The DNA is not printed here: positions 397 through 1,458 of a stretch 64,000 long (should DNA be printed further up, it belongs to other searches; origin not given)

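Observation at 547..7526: Two paralogous minimal RNA-ligase-like enzymes plus a separate ATP-dependent DNA ligase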

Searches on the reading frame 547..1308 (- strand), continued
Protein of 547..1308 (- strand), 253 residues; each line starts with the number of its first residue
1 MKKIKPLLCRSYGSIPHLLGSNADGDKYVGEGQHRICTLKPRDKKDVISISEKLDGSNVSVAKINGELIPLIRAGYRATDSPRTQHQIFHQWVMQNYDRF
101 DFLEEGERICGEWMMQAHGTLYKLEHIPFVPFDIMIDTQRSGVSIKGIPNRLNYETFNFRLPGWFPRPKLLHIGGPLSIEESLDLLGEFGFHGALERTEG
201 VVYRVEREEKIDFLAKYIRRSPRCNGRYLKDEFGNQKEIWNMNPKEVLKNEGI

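Call 46: search_solved_structures(query=A1, max_evalue=1, show_alignments=3)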
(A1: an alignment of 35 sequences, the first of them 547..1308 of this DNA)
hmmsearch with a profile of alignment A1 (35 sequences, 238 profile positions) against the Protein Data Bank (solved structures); distinct sequences matched with E-value up to 1: 6.
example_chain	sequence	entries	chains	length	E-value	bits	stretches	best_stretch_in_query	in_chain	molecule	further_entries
3qwu_A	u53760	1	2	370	0.00058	22.3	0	132-210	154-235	DNA ligase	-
8uce_A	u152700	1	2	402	0.0015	21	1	50-138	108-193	ATP dependent DNA ligase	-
8ucf_A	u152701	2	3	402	0.0019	20.7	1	50-86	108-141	ATP dependent DNA ligase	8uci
8ucg_A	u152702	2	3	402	0.022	17.2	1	51-138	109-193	ATP dependent DNA ligase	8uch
2vug_A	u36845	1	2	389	0.027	16.9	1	50-80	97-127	PAB1020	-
5d1o_A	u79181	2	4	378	0.032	16.6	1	47-83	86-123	ATP-dependent RNA ligase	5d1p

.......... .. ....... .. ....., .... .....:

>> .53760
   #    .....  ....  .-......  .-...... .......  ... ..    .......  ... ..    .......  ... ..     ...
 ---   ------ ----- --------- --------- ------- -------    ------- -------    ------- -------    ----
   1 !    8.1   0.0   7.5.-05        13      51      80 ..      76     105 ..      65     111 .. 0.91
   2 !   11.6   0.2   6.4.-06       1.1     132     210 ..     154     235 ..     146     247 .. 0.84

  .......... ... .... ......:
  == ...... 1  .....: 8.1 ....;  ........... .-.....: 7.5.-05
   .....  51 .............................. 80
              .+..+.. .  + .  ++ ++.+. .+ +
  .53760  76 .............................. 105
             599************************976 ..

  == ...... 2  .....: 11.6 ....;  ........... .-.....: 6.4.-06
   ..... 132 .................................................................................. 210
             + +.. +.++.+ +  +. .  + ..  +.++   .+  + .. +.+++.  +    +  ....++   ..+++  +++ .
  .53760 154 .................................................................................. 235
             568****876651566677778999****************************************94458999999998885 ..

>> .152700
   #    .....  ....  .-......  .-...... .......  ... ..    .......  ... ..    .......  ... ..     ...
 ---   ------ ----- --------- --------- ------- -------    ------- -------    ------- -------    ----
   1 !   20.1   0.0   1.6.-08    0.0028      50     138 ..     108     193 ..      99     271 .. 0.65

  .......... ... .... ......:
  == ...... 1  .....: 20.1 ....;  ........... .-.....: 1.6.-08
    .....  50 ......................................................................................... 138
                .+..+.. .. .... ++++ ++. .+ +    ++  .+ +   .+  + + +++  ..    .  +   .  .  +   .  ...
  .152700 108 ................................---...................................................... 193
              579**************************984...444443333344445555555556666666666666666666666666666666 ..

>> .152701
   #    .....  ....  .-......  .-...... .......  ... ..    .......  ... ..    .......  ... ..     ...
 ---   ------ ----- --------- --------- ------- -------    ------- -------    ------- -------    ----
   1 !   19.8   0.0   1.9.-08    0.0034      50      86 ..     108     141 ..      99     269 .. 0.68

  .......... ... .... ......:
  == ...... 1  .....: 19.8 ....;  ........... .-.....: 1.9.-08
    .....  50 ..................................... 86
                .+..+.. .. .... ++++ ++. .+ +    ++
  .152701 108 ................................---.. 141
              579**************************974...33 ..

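Call 53: search_dna_similar(query=window:547-1308:-, collection=phages, mode=protein, max_rows=25)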
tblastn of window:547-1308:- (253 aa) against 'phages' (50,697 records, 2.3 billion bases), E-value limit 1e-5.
Records with a match: 7; places in all: 7; records where one place covers at least 80% of the query: 7.
Best place of each record, by identity: <60% 7.
By first word of the organism name: Flavobacterium 7.
By host as written in the record: Flavobacterium psychrophilum A2 2; Flavobacterium psychrophilum strain MH1 2; Flavobacterium psychrophilum FPS-D15 1; Flavobacterium psychrophilum FPS-D10 1; Flavobacterium psychrophilum strain FPS-D14 1.
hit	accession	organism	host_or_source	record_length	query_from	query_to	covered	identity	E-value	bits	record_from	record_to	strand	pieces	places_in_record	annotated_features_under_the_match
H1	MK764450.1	Flavobacterium phage FPSV-D35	Flavobacterium psychrophilum FPS-D15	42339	4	232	91%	40.7%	3e-40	152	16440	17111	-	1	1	hypothetical protein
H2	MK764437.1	Flavobacterium phage FPSV-D15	Flavobacterium psychrophilum FPS-D10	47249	4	232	91%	40.7%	3e-40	152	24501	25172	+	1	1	hypothetical protein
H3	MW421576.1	Flavobacterium phage FPSV-D17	Flavobacterium psychrophilum strain ...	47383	4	232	91%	40.7%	3e-40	152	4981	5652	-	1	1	record has no annotation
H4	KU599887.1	Flavobacterium phage 2A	Flavobacterium psychrophilum A2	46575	4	232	91%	40.7%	3e-40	152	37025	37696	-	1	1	hypothetical protein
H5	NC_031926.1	Flavobacterium phage 2A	Flavobacterium psychrophilum A2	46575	4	232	91%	40.7%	3e-40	152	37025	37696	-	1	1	hypothetical protein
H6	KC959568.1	Flavobacterium phage 6H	Flavobacterium psychrophilum strain MH1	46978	4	223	87%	41.0%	2e-39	150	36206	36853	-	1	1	hypothetical protein (x2)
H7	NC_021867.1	Flavobacterium phage 6H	Flavobacterium psychrophilum strain MH1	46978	4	223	87%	41.0%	2e-39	150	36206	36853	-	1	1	hypothetical protein (x2)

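Call 59: find_encoding_contigs(protein=P0037, flank=6000, max_places=2)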
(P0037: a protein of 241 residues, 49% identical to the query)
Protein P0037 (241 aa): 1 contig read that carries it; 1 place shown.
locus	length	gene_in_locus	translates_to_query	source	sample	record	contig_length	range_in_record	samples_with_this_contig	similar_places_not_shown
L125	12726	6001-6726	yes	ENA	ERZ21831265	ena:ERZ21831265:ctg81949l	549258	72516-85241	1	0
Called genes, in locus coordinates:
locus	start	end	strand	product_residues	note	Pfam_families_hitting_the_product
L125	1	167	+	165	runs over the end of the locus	-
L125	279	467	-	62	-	-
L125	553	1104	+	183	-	-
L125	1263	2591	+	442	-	-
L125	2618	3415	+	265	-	PF00398:RrnaAD (weak), PF01209:Ubie_methyltran, PF05175:MTS, PF13489:Methyltransf_23, PF13847:Methyltransf_31, PF08241:Methyltransf_11, PF08242:Methyltransf_12, PF13649:Methyltransf_25, +5 more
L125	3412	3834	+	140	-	-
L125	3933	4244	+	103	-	-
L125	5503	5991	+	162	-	-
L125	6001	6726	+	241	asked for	PF09414:RNA_ligase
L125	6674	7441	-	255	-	-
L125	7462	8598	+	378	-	PF01145:Band_7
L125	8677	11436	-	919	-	PF19919:bpX3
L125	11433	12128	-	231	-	-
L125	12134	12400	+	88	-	-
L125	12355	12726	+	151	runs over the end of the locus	-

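Call 70: search_protein_representatives(alignment_id=A1)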
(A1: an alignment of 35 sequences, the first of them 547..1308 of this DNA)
Query: 35 sequences, 238 profile positions. Proteins with E-value up to 0.001 (for the whole library): 1842; up to 1e-10: 881; up to 1e-30: 461. The best 150 are listed.
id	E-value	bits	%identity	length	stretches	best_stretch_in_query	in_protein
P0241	2.3e-103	360.9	-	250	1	3-235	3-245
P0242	5.0e-102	356.5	-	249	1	3-236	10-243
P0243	9.8e-97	339.2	-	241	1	3-235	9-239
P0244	1.3e-93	329.0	-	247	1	4-234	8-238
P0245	2.3e-93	328.2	-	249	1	2-223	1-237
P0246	2.3e-93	328.2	-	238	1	5-234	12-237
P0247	2.5e-93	328.0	-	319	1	5-225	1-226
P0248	2.6e-93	327.9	-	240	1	2-235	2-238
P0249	2.0e-92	325.1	-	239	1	5-233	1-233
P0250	8.7e-91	319.7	-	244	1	3-235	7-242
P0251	2.6e-89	314.9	-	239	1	6-229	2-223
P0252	3.8e-89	314.3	-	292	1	5-234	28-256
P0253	5.6e-89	313.8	-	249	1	3-235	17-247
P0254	2.2e-88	311.8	-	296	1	4-235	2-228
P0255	4.7e-88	310.8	-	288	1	3-235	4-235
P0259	6.8e-87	307.0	-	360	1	4-226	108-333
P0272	1.9e-82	292.4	-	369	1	3-235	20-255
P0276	2.6e-81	288.7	-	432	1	6-235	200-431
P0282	1.0e-80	286.7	-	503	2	31-137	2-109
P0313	2.4e-76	272.4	-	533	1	3-236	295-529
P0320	6.2e-76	271.1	-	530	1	4-232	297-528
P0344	7.7e-74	264.2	-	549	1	4-235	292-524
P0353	1.4e-73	263.4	-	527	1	7-234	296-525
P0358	5.4e-73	261.5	-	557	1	9-235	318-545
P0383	5.2e-70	251.7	-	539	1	5-234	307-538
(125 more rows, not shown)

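Call 71: search_protein_families(library=pfam, proteins=[P0313, P0320, P0344, P0353, P0358, P0383, P0276, P0259, P0272, P0282], max_evalue=0.01)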
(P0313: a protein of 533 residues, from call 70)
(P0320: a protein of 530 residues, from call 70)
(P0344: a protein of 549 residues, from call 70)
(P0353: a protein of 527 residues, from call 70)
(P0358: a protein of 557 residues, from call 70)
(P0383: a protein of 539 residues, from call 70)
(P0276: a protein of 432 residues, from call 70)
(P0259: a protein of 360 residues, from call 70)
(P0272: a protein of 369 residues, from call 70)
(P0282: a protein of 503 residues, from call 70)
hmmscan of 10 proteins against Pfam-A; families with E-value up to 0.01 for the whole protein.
P0313 (533 aa): 2 families
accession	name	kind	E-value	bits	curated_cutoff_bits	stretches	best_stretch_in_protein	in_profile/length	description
PF09414.15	RNA_ligase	-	5.1e-19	69.5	27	1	341-503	2-171/171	RNA ligase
PF08843.17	AbiEii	-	1e-14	55.5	22.5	1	14-238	2-228/238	Nucleotidyl transferase AbiEii toxin, Type IV TA system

P0320 (530 aa): 2 families
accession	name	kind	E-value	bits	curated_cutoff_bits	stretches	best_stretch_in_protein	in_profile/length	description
PF09414.15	RNA_ligase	-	1.2e-18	68.3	27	1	344-506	3-171/171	RNA ligase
PF08843.17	AbiEii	-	4.2e-11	43.7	22.5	1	15-232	2-224/238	Nucleotidyl transferase AbiEii toxin, Type IV TA system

P0344 (549 aa): 2 families
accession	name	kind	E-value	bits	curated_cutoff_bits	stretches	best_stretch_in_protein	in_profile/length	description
PF09414.15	RNA_ligase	-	4.7e-18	66.3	27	1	337-499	2-171/171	RNA ligase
PF08843.17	AbiEii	-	5.3e-12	46.6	22.5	1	10-231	2-225/238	Nucleotidyl transferase AbiEii toxin, Type IV TA system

P0353 (527 aa): 2 families
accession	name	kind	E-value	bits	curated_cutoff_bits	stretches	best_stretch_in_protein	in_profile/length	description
PF09414.15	RNA_ligase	-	1.2e-18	68.3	27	1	338-501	2-171/171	RNA ligase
PF08843.17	AbiEii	-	1.3e-08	35.5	22.5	1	41-239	32-233/238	Nucleotidyl transferase AbiEii toxin, Type IV TA system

P0358 (557 aa): 2 families
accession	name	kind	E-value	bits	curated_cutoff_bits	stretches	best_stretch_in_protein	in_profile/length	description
PF09414.15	RNA_ligase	-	1.2e-13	52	27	1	359-520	3-171/171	RNA ligase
PF08843.17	AbiEii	-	2e-12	48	22.5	1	18-246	4-222/238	Nucleotidyl transferase AbiEii toxin, Type IV TA system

P0383 (539 aa): 2 families
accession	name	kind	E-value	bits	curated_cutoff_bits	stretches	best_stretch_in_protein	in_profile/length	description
PF09414.15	RNA_ligase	-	1.3e-15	58.4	27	1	351-514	2-171/171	RNA ligase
PF08843.17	AbiEii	-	2.7e-13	50.9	22.5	1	34-251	26-232/238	Nucleotidyl transferase AbiEii toxin, Type IV TA system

P0276 (432 aa): 1 family
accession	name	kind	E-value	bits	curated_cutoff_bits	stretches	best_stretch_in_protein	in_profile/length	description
PF09414.15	RNA_ligase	-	4.9e-16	59.8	27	1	243-406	2-171/171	RNA ligase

P0259 (360 aa): 2 families
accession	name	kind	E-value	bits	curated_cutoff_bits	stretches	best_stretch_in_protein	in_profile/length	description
PF09414.15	RNA_ligase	-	7e-19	69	27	1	153-318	2-171/171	RNA ligase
PF13392.12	HNH_3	-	0.0002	21.3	24.8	1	49-73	20-44/46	HNH endonuclease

P0272 (369 aa): 1 family
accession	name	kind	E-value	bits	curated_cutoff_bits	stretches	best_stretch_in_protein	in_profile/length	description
PF09414.15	RNA_ligase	-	3e-18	67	27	1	66-230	2-171/171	RNA ligase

P0282 (503 aa): 2 families
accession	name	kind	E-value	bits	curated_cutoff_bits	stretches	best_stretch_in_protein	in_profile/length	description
PF09414.15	RNA_ligase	-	2.5e-16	60.7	27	1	19-96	1-81/171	RNA ligase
PF14528.11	LAGLIDADG_3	-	0.00054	20.6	22.5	1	221-299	2-71/82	LAGLIDADG-like domain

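Call 72: find_encoding_contigs(protein=P0313, flank=6000, max_places=3)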
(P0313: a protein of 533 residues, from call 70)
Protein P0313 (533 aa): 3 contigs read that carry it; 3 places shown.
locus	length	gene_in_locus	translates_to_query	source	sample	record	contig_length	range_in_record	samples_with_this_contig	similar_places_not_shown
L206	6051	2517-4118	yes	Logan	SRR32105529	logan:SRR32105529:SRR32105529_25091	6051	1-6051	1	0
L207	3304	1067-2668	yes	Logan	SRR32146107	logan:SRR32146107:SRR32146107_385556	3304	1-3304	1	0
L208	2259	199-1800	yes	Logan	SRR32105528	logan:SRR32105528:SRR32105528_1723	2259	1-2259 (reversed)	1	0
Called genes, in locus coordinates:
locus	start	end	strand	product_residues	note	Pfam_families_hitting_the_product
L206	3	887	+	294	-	?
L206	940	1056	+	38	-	-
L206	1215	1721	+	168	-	PF04493:Endonuclease_5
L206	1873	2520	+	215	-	-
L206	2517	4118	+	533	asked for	PF08843:AbiEii, PF09414:RNA_ligase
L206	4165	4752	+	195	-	PF01949:Endo_dU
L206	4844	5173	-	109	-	-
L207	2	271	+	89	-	?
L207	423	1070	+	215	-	-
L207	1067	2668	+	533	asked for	PF08843:AbiEii, PF09414:RNA_ligase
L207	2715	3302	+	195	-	PF01949:Endo_dU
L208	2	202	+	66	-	?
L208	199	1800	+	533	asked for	PF08843:AbiEii, PF09414:RNA_ligase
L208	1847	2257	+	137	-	?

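Call 73: find_encoding_contigs(protein=P0344, flank=6000, max_places=2)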
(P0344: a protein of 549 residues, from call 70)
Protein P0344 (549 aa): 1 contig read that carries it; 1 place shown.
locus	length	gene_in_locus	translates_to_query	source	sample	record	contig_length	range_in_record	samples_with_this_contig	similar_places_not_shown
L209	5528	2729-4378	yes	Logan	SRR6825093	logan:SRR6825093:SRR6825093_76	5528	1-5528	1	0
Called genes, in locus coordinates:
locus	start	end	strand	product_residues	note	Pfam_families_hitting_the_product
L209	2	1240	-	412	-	?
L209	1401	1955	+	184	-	-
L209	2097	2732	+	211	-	-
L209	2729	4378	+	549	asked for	PF08843:AbiEii, PF09414:RNA_ligase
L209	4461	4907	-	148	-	PF01850:PIN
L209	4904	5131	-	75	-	-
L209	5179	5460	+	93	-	PF01541:GIY-YIG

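Call 74: find_encoding_contigs(protein=P0358, flank=6000, max_places=2)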
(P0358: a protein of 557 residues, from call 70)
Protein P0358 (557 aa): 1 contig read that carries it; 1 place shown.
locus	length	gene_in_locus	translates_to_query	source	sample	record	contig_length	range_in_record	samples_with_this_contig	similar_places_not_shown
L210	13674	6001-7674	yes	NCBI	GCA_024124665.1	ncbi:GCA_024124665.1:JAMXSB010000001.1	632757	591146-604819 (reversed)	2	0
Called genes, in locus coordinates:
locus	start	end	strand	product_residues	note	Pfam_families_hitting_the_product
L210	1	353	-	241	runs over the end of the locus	-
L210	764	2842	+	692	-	PF00486:Trans_reg_C, PF07676:PD40 (faint), PF26549:Tricorn_N (faint), PF26550:Tricorn_2nd (faint)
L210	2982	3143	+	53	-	-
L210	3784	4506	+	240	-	-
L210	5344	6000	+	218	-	-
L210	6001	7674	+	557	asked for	PF08843:AbiEii, PF09414:RNA_ligase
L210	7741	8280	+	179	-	PF09831:DUF2058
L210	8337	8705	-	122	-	-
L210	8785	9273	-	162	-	-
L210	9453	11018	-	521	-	PF02696:SelO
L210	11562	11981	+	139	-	-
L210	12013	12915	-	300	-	PF00126:HTH_1, PF03466:LysR_substrate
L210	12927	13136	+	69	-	-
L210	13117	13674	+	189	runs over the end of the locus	PF00578:AhpC-TSA, PF02630:SCO1-SenC (weak), PF08534:Redoxin, PF10417:1-cysPrx_C (weak)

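Call 75: find_encoding_contigs(protein=P0383, flank=6000, max_places=2)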
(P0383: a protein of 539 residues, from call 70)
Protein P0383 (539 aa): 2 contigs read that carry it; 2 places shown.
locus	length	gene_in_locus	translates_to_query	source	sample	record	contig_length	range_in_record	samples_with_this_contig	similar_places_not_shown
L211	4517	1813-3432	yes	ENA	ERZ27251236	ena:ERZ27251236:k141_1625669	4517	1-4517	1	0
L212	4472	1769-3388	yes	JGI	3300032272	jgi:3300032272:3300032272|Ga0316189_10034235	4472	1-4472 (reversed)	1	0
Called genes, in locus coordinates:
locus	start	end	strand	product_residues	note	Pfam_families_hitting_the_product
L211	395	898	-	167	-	-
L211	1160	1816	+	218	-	-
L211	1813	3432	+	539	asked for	PF08843:AbiEii, PF09414:RNA_ligase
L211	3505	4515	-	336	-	?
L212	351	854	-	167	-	-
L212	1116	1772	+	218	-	-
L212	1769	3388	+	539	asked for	PF08843:AbiEii, PF09414:RNA_ligase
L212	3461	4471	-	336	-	?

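Call 86: search_protein_families(library=padloc, proteins=[P0313, P0344, P0358, L206:1873-2520:+, L209:2097-2732:+, L210:5344-6000:+, L211:1160-1816:+], max_evalue=0.01)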
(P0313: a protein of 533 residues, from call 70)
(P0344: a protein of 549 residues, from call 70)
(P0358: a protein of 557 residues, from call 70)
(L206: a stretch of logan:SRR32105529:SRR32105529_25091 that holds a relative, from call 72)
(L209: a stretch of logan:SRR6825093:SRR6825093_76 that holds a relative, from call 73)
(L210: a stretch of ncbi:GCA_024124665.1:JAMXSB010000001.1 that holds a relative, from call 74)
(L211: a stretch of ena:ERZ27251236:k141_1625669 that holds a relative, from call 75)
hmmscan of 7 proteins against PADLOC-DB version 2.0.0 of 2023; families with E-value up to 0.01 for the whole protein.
P0313 (533 aa): 10 families
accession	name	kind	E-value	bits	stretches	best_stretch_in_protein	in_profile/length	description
PDLC02319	AbiEii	-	3.9e-47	159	1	15-228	6-211/241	AbiEii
PDLC02288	AbiEii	-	3.5e-26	89.8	1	7-260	33-277/294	AbiEii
PDLC02312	AbiEii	-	1.7e-15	54.9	1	10-252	35-278/299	AbiEii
PDLC02300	AbiEii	-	1.1e-13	49.2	1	9-195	23-210/259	AbiEii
PDLC02308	AbiEii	-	9.8e-11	39.8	1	3-196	7-204/279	AbiEii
PDLC02291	AbiEii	-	2.9e-10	38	1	43-201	71-221/310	AbiEii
PDLC02309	AbiEii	-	4.4e-09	34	1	7-305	75-363/410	AbiEii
PDLC02314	AbiEii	-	1.8e-05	22.2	1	9-201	35-224/290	AbiEii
PDLC02320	AbiEii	-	0.0019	16.2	1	141-246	25-133/147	AbiEii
PDLC02310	AbiEii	-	0.005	14.3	1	15-195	30-205/265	AbiEii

P0344 (549 aa): 11 families
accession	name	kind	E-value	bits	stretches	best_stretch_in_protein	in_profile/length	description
PDLC02319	AbiEii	-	2.1e-50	169.7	1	11-250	6-234/241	AbiEii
PDLC02288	AbiEii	-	3.1e-30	103.1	1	6-253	36-275/294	AbiEii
PDLC02309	AbiEii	-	1.8e-15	55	1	11-288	83-350/410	AbiEii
PDLC02300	AbiEii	-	3.6e-15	54.1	1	11-195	29-211/259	AbiEii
PDLC02312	AbiEii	-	5.7e-15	53.1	1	12-254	41-284/299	AbiEii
PDLC02291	AbiEii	-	2.9e-10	38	1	4-253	40-269/310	AbiEii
PDLC02308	AbiEii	-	8.9e-09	33.4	1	107-248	124-264/279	AbiEii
PDLC02320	AbiEii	-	1.4e-08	32.8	1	138-248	28-139/147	AbiEii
PDLC02314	AbiEii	-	9.3e-07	26.4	1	5-198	35-225/290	AbiEii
PDLC02304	AbiEii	-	3.7e-06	25.1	1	10-246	30-253/260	AbiEii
PDLC02326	AbiEii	-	0.0079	14.2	0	7-97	31-118/133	AbiEii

P0358 (557 aa): 5 families
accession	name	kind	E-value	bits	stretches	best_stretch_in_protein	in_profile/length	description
PDLC02319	AbiEii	-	7.3e-42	141.7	1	26-267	15-234/241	AbiEii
PDLC02288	AbiEii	-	8.9e-17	58.9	1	7-272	31-273/294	AbiEii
PDLC02300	AbiEii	-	1.2e-11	42.6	1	21-243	33-231/259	AbiEii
PDLC02312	AbiEii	-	5.3e-10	36.8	1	9-275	32-284/299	AbiEii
PDLC02309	AbiEii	-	1.9e-09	35.2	1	27-328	93-369/410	AbiEii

L206:1873-2520:+ (215 aa): 2 families
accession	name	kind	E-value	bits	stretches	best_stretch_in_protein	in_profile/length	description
PDLC02277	AbiEi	-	1.5e-46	157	1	18-214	2-193/195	AbiEi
PDLC02279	AbiEi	-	1.9e-35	120.4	1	17-214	2-189/190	AbiEi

L209:2097-2732:+ (211 aa): 2 families
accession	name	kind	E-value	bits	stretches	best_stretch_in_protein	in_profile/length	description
PDLC02277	AbiEi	-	2.4e-47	159.6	1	14-209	2-192/195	AbiEi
PDLC02279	AbiEi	-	5.2e-40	135.3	1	13-210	2-189/190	AbiEi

L210:5344-6000:+ (218 aa): 2 families
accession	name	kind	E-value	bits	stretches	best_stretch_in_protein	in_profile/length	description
PDLC02277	AbiEi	-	4.2e-53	178.3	1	19-218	2-194/195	AbiEi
PDLC02279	AbiEi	-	6.7e-44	147.9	1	19-217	3-189/190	AbiEi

L211:1160-1816:+ (218 aa): 2 families
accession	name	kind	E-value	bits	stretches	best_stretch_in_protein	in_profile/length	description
PDLC02277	AbiEi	-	4.6e-50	168.4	1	20-217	2-194/195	AbiEi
PDLC02279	AbiEi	-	1.7e-36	123.8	1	19-216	2-189/190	AbiEi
